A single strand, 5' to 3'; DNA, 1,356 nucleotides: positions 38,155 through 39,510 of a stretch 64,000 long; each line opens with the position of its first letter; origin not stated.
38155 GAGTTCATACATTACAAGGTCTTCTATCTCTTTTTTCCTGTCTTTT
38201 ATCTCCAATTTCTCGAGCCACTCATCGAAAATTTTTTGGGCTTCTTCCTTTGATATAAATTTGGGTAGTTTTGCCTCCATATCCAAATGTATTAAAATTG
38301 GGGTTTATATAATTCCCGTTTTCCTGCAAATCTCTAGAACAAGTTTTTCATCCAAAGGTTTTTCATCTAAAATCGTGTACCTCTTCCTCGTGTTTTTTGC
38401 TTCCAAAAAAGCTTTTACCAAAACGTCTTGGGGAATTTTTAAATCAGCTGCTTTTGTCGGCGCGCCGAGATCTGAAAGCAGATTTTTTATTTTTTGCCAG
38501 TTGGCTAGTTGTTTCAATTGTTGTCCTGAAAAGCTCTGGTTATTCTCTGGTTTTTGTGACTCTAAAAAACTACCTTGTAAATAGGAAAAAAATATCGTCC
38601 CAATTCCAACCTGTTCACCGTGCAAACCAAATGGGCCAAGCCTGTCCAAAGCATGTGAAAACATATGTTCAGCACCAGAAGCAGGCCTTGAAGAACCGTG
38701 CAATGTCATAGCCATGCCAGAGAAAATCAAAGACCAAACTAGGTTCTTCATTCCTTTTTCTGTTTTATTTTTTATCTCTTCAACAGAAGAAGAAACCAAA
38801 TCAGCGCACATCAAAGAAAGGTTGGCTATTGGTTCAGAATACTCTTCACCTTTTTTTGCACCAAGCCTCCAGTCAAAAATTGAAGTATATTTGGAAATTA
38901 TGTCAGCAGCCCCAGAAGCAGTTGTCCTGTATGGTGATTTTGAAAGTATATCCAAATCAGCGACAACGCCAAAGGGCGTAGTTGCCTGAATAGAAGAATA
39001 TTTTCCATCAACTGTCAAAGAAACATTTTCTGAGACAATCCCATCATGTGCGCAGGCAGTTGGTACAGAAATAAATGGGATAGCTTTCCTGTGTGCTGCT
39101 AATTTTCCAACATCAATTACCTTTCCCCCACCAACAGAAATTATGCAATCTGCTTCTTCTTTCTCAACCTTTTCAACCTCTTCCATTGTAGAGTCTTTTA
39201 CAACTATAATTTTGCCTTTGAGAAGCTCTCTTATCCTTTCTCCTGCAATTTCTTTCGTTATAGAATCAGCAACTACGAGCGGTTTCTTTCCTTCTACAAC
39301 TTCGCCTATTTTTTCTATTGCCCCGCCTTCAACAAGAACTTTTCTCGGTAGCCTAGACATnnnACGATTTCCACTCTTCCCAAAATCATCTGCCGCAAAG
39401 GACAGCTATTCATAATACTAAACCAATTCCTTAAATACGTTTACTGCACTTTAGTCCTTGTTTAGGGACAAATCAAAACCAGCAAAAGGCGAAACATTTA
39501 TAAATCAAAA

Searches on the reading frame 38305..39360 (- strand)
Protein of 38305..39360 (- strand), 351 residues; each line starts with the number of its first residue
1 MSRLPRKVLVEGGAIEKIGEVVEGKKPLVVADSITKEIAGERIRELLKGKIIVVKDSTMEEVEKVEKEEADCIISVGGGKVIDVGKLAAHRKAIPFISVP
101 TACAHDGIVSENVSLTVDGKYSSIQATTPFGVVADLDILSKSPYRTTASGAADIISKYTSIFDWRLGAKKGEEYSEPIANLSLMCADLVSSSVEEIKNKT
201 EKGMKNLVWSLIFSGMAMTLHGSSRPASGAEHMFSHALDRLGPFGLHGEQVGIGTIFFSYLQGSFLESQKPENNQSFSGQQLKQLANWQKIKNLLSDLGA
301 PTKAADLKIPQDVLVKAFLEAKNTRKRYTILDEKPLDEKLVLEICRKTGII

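Call 62: search_protein_families(library=pfam, proteins=[window:38305-39360:-], max_evalue=0.00001)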
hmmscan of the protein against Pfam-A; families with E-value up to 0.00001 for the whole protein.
window:38305-39360:- (351 aa): 2 families
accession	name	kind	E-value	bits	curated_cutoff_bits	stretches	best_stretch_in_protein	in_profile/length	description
PF13685.12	Fe-ADH_2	-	5.2e-33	114.6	28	1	13-143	5-149/149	Iron-containing alcohol dehydrogenase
PF00465.25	Fe-ADH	-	1.2e-13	51.5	31.3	1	5-119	1-147/168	Iron-containing alcohol dehydrogenase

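Call 82: search_protein_families(library=ncbifam, proteins=[window:38305-39360:-], max_evalue=0.00001)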
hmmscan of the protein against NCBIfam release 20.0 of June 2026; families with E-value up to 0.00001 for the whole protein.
window:38305-39360:- (351 aa): 5 families
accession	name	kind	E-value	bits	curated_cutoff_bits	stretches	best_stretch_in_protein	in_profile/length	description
NF002022.0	PRK00843.1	equivalog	1e-100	337.1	413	2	3-264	9-284/350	NAD(P)-dependent glycerol-1-phosphate dehydrogenase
NF006941.0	PRK09423.1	subfamily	2e-17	63.1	336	1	5-159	8-177/367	glycerol dehydrogenase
NF053832.1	GlycoaldRedHalo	equivalog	2.5e-11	43.3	550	1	13-158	16-176/363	glycolaldehyde reductase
NF047954.1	PrpdilGlycDhGldA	equivalog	7.1e-11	41.9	700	1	5-159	8-177/365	bifunctional L-1,2-propanediol dehydrogenase/glycerol dehydrogenase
TIGR01357.1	aroB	equivalog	1.1e-06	28.2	305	0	57-194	70-212/344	3-dehydroquinate synthase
